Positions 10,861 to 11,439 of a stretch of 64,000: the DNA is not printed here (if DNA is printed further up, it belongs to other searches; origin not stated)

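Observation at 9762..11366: ECF sigma/anti-sigma operon led by a secreted His-rich protein, with matching His-rich tails on two extracytoplasmic partners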

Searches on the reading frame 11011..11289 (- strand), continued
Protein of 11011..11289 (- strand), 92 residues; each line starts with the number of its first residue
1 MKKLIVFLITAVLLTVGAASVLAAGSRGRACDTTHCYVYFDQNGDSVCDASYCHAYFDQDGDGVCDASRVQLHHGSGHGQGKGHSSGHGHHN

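Call 64: search_solved_structures(query=A2, max_evalue=1, show_alignments=2)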
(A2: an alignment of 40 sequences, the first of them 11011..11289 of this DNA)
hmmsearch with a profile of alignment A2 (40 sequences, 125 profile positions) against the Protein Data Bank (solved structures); distinct sequences matched with E-value up to 1: 4.
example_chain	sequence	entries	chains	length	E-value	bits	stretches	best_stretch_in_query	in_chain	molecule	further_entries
8zad_A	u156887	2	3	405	0.28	14.4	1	48-109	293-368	Aba 3 protein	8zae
8zac_A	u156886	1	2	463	0.29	14.4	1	47-108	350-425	Alpha-ionylideneethane synthase aba3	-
5wtl_A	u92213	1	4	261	0.37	14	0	44-92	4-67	OmpA family protein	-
1c7v_A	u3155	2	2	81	0.84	12.9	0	59-91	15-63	CALCIUM VECTOR PROTEIN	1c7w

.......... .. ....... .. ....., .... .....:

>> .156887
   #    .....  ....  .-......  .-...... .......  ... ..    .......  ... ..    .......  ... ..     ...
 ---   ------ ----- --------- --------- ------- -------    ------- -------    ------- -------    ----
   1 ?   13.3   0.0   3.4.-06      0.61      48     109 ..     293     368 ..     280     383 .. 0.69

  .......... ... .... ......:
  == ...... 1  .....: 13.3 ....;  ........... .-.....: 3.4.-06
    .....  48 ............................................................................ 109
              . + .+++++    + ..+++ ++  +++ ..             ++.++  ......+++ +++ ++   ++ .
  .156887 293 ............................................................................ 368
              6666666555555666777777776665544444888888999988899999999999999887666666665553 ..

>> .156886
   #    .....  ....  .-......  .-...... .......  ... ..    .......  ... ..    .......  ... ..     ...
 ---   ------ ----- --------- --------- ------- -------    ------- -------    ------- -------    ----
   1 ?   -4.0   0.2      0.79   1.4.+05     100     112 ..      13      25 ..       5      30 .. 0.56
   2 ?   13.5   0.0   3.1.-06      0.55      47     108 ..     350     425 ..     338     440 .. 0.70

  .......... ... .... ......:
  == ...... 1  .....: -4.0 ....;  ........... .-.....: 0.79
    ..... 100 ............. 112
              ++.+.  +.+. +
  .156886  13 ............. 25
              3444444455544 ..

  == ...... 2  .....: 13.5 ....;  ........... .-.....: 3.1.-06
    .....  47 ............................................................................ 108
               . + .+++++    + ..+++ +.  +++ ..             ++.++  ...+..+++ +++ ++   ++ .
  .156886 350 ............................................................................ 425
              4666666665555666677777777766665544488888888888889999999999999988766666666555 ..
